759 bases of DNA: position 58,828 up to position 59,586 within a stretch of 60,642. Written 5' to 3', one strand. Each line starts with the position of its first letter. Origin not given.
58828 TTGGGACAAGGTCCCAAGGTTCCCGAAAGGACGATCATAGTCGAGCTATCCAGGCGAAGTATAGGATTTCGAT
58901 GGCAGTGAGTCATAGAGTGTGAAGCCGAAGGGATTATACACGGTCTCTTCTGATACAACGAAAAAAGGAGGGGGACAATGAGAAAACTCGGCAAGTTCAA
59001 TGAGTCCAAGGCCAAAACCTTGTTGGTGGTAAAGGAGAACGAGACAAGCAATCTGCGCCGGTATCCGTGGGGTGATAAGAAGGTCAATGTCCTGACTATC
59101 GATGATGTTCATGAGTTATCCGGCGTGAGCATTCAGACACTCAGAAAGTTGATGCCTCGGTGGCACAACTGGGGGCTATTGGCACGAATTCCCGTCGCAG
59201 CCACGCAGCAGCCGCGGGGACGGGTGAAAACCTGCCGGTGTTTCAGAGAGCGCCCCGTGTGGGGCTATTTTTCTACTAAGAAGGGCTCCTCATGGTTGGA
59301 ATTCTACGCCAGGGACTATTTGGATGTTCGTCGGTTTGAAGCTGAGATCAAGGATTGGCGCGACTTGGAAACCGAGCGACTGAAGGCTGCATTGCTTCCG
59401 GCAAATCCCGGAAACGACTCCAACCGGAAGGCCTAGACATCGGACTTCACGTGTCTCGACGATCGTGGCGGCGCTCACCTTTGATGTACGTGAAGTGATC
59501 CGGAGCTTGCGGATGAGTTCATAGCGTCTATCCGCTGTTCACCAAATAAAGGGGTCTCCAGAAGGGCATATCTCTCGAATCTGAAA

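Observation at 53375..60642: PICI/satellite-like integrative element: int, repressor-position ORF, divergent xis, primase-helicase, iteron ori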

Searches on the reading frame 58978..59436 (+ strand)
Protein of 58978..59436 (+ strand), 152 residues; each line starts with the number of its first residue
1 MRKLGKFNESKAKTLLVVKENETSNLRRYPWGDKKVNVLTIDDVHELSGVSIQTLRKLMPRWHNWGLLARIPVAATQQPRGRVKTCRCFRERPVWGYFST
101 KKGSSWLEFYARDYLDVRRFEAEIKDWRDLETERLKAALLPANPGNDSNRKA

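Call 4: search_protein_families(library=pfam, proteins=[window:58978-59436:+], max_evalue=0.01)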
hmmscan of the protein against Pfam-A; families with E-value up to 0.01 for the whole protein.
window:58978-59436:+ (152 aa): 0 families

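Call 9: search_protein_families(library=phrogs, proteins=[window:58978-59436:+], max_evalue=0.01)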
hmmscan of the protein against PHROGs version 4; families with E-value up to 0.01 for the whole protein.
window:58978-59436:+ (152 aa): 0 families

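Call 10: search_protein_families(library=ncbifam, proteins=[window:58978-59436:+], max_evalue=0.01)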
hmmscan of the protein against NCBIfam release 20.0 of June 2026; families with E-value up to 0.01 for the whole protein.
window:58978-59436:+ (152 aa): 0 families

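Call 12: search_protein_families(library=padloc, proteins=[window:58978-59436:+], max_evalue=0.01)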
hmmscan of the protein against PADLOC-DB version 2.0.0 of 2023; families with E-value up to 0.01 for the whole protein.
window:58978-59436:+ (152 aa): 0 families

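Call 36: search_protein_families(library=pfam, proteins=[window:58978-59436:+], max_evalue=10)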
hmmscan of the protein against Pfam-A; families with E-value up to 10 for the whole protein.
window:58978-59436:+ (152 aa): 2 families
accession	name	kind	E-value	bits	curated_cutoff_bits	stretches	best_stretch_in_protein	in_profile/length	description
PF00376.29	MerR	-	0.041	14.1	28.2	1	40-56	1-17/38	MerR family regulatory protein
PF21922.1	PBP_dimer_2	-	0.23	12.2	27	1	93-133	35-75/83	Penicillin binding protein A dimerisation domain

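Call 66: search_protein_representatives(protein=window:58978-59436:+)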
Query: 152 residues. Proteins with E-value up to 0.001 (for the whole library): 12; up to 1e-10: 4; up to 1e-30: 1. The best 12 are listed.
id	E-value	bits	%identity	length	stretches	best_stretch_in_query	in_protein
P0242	1.2e-99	346.9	100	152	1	1-152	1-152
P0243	5.9e-19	84.8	35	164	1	4-128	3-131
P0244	3.7e-15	72.5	37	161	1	2-132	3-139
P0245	2.8e-13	66.3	42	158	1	4-130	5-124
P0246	1.0e-09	54.8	36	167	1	3-119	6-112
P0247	3.4e-09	53.1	37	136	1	5-134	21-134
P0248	3.2e-08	49.9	39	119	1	1-127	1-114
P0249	3.0e-07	46.8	36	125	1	5-128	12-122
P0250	5.2e-07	46.0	41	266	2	39-70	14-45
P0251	7.0e-05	39.1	35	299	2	4-136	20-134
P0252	3.2e-04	36.9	34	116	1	40-129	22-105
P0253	5.0e-04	36.3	36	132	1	27-125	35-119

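Call 68: find_encoding_contigs(protein=P0243, flank=10000, max_places=3)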
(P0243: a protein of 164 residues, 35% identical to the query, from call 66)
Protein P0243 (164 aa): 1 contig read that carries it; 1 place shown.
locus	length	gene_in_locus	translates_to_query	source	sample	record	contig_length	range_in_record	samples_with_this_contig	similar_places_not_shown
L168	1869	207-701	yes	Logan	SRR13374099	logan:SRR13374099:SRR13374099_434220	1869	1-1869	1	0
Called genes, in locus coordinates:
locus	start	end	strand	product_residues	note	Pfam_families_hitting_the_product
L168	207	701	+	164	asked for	-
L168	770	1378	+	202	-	PF00239:Resolvase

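Call 69: search_protein_families(library=pfam, proteins=[P0243, P0244, P0245, P0246, P0247, P0248, P0249, P0250, P0251, P0253], max_evalue=0.01)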
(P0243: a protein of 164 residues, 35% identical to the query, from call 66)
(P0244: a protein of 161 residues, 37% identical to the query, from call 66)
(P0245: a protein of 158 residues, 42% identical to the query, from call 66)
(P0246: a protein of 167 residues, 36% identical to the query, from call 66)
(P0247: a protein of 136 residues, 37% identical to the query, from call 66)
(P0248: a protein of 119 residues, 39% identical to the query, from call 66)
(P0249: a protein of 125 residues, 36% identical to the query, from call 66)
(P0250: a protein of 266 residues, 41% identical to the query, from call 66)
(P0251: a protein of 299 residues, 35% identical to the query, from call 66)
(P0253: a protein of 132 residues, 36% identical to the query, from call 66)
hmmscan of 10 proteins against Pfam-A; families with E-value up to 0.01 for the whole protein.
P0243 (164 aa): 0 families

P0244 (161 aa): 0 families

P0245 (158 aa): 1 family
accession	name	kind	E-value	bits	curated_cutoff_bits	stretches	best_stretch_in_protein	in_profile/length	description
PF12558.13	DUF3744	-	0.0067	17.6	22.5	0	107-142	35-70/73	ATP-binding cassette cobalt transporter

P0246 (167 aa): 0 families

P0247 (136 aa): 0 families

P0248 (119 aa): 4 families
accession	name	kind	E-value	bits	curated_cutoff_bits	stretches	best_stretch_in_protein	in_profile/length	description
PF13518.12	HTH_28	-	2.6e-05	24.6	25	1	39-67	13-41/52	Helix-turn-helix domain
PF03551.20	PadR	-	0.0025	18.2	27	1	50-95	29-74/75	Transcriptional regulator PadR-like family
PF13551.12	HTH_29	-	0.0032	18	28.1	1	40-69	14-43/64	Winged helix-turn helix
PF13545.12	HTH_Crp_2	-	0.0083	16.5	27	0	37-69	21-53/70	Crp-like helix-turn-helix domain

P0249 (125 aa): 0 families

P0250 (266 aa): 4 families
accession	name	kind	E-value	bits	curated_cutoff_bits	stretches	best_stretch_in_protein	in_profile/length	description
PF03551.20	PadR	-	0.00036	20.9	27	0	155-196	30-73/75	Transcriptional regulator PadR-like family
PF13463.12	HTH_27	-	0.0022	18.7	22.2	1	132-192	8-68/68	Winged helix DNA-binding domain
PF13384.12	HTH_23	-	0.0049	17.1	24.6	0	4-39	8-43/50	Homeodomain-like domain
PF01978.25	TrmB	-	0.0052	17.1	25.6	0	13-55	22-63/68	Sugar-specific transcriptional regulator TrmB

P0251 (299 aa): 2 families
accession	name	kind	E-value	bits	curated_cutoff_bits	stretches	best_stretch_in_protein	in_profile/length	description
PF05584.17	Sulfolobus_pRN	-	3.3e-06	27.5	20.8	1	171-216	8-50/72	Sulfolobus plasmid regulatory protein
PF01978.25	TrmB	-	0.0027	18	25.6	0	183-228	21-62/68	Sugar-specific transcriptional regulator TrmB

P0253 (132 aa): 0 families

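Call 75: predict_structure(alignment_id=A2)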
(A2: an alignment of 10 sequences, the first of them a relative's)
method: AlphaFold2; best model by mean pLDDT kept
length: 152 residues; sequences in the alignment: 10
mean_pLDDT: 85.9   pTM: 0.78
mean pLDDT of the five models: 85.9, 82.9, 82.4, 80.7, 76.2
residues with pLDDT >= 90: 91; 70-90: 33; 50-70: 27; < 50: 1
segments of 3 or more residues with pLDDT < 50: none
pLDDT, mean of each block of 10 residues (from residue 1): 75 96 91 92 96 96 97 77 58 92 93 89 95 88 61 56
secondary structure, 60 per line:
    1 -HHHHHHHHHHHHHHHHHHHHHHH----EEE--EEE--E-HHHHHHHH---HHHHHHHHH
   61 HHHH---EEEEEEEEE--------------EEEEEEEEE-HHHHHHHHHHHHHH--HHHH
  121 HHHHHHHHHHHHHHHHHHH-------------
elements in order: H2-24 E29-31 E34-36 H41-48 H52-64 E68-76 E91-99 H101-114 H117-139

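Call 78: fold_search(model_id=the predicted structure, library=pdb)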
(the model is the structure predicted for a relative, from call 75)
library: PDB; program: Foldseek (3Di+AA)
matches with E <= 10: 883; with E <= 0.001: 0
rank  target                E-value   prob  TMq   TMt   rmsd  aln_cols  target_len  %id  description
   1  4l9n_B                4.9e-03  1.00  0.43  0.46  12.4       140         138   16  Crystal structure of MepR A103V mutant from multidrug resistant S. aureus clinical isolate (released 2013-09-11)
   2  6pco_A                5.5e-03  1.00  0.39  0.43   8.1       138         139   13  Mechanism for regulation of DNA binding of Bordetella bronchiseptica BpsR by 6-hydroxynicotinic acid (released 2019-11-06)
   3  7kjl                  5.5e-03  1.00  0.38  0.42   8.4       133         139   14  Crystal structure of the MarR family transcriptional regulator from Variovorax paradoxus bound to Salicylic acid (released 2021-12-01)
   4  6pcp_A                6.7e-03  1.00  0.38  0.41   8.2       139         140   13  Mechanism for regulation of DNA binding of Bordetella bronchiseptica BpsR by 6-hydroxynicotinic acid (released 2019-11-06)
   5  1lj9_B                6.7e-03  0.99  0.34  0.36   9.0       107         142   17  The crystal structure of the transcriptional regulator SlyA (released 2003-01-21)
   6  2a61_A                7.5e-03  1.00  0.32  0.34  12.7       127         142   15  The crystal structure of transcriptional regulator Tm0710 from Thermotoga maritima (released 2005-07-19)
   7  5ffx_A                8.0e-03  1.00  0.43  0.47  13.7       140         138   15  S. aureus MepR G34K Mutant (released 2016-12-21)
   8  3bpx_B                8.0e-03  1.00  0.41  0.45   8.8       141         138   16  Crystal Structure of MarR (released 2008-05-20)
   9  4lln_J                8.5e-03  1.00  0.43  0.46   8.2       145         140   14  Crystal structure of S. aureus MepR-DNA complex (released 2014-05-14)
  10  4em0                  8.5e-03  0.99  0.36  0.36   9.7       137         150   10  staphylococcus aureus MarR in complex with salicylate and kanamycin (released 2013-04-17)
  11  3vod_B                9.0e-03  1.00  0.41  0.45   9.6       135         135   16  Crystal Structure of mutant MarR C80S from E.coli (released 2013-03-06)
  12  3eco_A                9.6e-03  1.00  0.43  0.47  11.1       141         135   16  Crystal structure of MepR, a transcription regulator of the Staphylococcus aureus multidrug efflux pump MepA (released 2009-02-10)
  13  7krh                  1.0e-02  1.00  0.41  0.45   8.2       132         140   14  Crystal structure of the MarR family transcriptional regulator from Variovorax paradoxus with S28A and R46A mutations (released 2021-12-01)
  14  7kfs                  1.1e-02  1.00  0.42  0.45   8.7       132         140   15  Crystal structure of the MarR family transcriptional regulator from Variovorax paradoxus bound to Benzoic Acid (released 2021-11-10)
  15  22oz_D                1.1e-02  0.99  0.37  0.34   8.1       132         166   17  Structural insights into HpaR-mediated recognition of hrpX and hrpG in Xanthomonas campestris pv. campestris (released 2026-03-11)
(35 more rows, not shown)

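Call 79: fold_search(model_id=the predicted structure, library=viral)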
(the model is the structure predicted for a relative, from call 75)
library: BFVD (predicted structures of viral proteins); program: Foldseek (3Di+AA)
matches with E <= 10: 981; with E <= 0.001: 0
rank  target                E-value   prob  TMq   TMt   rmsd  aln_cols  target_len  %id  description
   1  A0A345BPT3            1.1e-03  1.00  0.41  0.66   3.0        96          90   17  (no name in the UniProt tables at hand)
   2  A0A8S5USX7            1.6e-03  1.00  0.37  0.23  17.4       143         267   17  Winged helix-turn-helix DNA-binding protein [Siphoviridae sp. ctEZK6]
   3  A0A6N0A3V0            1.6e-03  0.99  0.40  0.35  13.8       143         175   12  (no name in the UniProt tables at hand)
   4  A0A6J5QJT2            1.8e-03  0.99  0.37  0.20  15.6       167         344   10  Uncharacterized protein [uncultured Caudovirales phage]
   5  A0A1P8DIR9            4.6e-03  1.00  0.43  0.59   4.9       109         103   14  (no name in the UniProt tables at hand)
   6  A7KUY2                7.0e-03  0.98  0.33  0.34  10.8       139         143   13  (no name in the UniProt tables at hand)
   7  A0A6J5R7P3            7.5e-03  0.98  0.40  0.26  12.0       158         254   16  Uncharacterized protein [uncultured Caudovirales phage]
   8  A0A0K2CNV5            8.4e-03  0.96  0.35  0.17  18.1       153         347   10  Putative replicon initiation protein [Brevibacillus phage SecTim467]
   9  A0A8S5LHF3            9.5e-03  0.99  0.36  0.46   7.9       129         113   12  Winged helix-turn-helix transcription repressor [Myoviridae sp. ctqMr7]
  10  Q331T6                1.0e-02  1.00  0.38  0.69   4.3       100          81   16  DNA-binding protein TubR [Clostridium botulinum C phage]
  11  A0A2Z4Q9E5            1.0e-02  0.99  0.32  0.46   7.9       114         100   22  Uncharacterized protein [Microbacterium phage Zeta1847]
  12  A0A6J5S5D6            1.1e-02  0.96  0.34  0.18  21.8       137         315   13  Helix-turn-helix domain containing protein [uncultured Caudovirales phage]
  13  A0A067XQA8            1.2e-02  1.00  0.44  0.60   5.5       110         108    9  (no name in the UniProt tables at hand)
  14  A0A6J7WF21            1.3e-02  0.97  0.39  0.39  17.1       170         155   14  Uncharacterized protein [uncultured Caudovirales phage]
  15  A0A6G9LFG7            1.3e-02  0.93  0.30  0.35  12.0       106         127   17  (no name in the UniProt tables at hand)
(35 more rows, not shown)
